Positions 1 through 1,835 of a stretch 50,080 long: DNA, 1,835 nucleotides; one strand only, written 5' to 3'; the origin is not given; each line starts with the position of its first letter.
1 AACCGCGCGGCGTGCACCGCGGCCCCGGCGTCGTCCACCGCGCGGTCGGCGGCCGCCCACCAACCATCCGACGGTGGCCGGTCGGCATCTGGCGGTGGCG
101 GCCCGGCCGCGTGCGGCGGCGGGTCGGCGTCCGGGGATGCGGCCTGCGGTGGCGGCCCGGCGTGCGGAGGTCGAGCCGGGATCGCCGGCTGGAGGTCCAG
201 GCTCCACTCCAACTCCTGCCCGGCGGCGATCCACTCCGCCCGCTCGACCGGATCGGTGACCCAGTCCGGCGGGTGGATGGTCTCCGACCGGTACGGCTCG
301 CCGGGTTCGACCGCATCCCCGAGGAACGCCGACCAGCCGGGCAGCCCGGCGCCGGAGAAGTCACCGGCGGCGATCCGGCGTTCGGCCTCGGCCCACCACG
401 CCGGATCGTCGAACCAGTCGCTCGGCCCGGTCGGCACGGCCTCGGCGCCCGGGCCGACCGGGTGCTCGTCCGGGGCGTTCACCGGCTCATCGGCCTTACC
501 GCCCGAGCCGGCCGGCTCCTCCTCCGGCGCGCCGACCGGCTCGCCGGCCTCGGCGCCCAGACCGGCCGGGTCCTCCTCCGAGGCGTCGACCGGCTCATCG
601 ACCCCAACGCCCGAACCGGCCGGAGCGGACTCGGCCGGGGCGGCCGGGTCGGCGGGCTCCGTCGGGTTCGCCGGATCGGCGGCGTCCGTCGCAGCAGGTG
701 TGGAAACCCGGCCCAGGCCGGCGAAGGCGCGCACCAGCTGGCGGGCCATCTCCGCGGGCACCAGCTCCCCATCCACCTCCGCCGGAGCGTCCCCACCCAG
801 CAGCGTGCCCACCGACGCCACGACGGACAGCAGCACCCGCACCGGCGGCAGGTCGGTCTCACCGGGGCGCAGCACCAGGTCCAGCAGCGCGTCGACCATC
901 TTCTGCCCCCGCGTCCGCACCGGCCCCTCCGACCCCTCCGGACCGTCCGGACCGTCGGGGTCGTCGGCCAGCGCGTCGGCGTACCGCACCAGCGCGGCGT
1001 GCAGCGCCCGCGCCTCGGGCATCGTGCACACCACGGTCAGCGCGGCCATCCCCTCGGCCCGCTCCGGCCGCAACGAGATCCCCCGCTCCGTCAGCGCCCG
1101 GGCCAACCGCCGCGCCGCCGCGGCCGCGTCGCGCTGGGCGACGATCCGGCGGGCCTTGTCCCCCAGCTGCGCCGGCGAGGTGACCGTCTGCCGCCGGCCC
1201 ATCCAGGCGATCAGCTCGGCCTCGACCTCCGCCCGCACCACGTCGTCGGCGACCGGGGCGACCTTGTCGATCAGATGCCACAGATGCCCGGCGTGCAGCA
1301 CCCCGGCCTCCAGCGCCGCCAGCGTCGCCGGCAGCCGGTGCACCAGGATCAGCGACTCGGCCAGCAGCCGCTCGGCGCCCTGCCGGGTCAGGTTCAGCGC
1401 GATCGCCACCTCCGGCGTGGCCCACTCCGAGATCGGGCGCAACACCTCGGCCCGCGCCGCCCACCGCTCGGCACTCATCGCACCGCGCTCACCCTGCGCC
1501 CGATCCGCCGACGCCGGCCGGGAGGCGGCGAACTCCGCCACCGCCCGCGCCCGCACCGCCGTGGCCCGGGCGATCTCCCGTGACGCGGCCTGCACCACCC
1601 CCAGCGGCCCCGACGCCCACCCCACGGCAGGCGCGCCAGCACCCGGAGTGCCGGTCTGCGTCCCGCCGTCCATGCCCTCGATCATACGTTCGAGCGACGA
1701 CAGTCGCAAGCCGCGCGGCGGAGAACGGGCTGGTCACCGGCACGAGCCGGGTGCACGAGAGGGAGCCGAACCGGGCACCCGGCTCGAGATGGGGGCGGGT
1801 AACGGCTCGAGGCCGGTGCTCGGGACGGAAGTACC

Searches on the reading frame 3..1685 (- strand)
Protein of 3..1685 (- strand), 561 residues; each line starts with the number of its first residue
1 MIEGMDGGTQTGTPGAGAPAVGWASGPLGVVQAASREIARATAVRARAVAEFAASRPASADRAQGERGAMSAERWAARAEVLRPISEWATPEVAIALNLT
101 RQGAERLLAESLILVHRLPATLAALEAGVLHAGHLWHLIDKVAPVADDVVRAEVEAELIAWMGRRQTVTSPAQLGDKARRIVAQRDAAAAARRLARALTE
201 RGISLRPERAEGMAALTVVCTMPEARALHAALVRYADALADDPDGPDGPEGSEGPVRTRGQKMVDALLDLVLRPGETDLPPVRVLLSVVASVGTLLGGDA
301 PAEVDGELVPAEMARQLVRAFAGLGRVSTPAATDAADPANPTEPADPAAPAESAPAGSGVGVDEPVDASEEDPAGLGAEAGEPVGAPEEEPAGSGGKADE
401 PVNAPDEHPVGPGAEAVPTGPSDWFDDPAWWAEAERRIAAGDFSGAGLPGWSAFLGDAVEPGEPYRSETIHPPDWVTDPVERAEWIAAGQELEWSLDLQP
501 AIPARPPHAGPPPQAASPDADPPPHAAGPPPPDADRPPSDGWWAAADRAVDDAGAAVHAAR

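Call 70: search_protein_families(library=pfam, proteins=[window:3-1685:-], max_evalue=0.01)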
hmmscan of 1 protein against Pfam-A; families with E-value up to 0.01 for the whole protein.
seq(561 aa): 2 families
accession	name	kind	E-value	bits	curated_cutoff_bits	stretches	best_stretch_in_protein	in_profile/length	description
PF02720.22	DUF222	-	2.4e-16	60.4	24.4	1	68-320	18-271/306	Domain of unknown function (DUF222)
PF11203.13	EccE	-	0.0074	17.1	23.7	1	180-221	29-70/97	Putative type VII ESX secretion system translocon, EccE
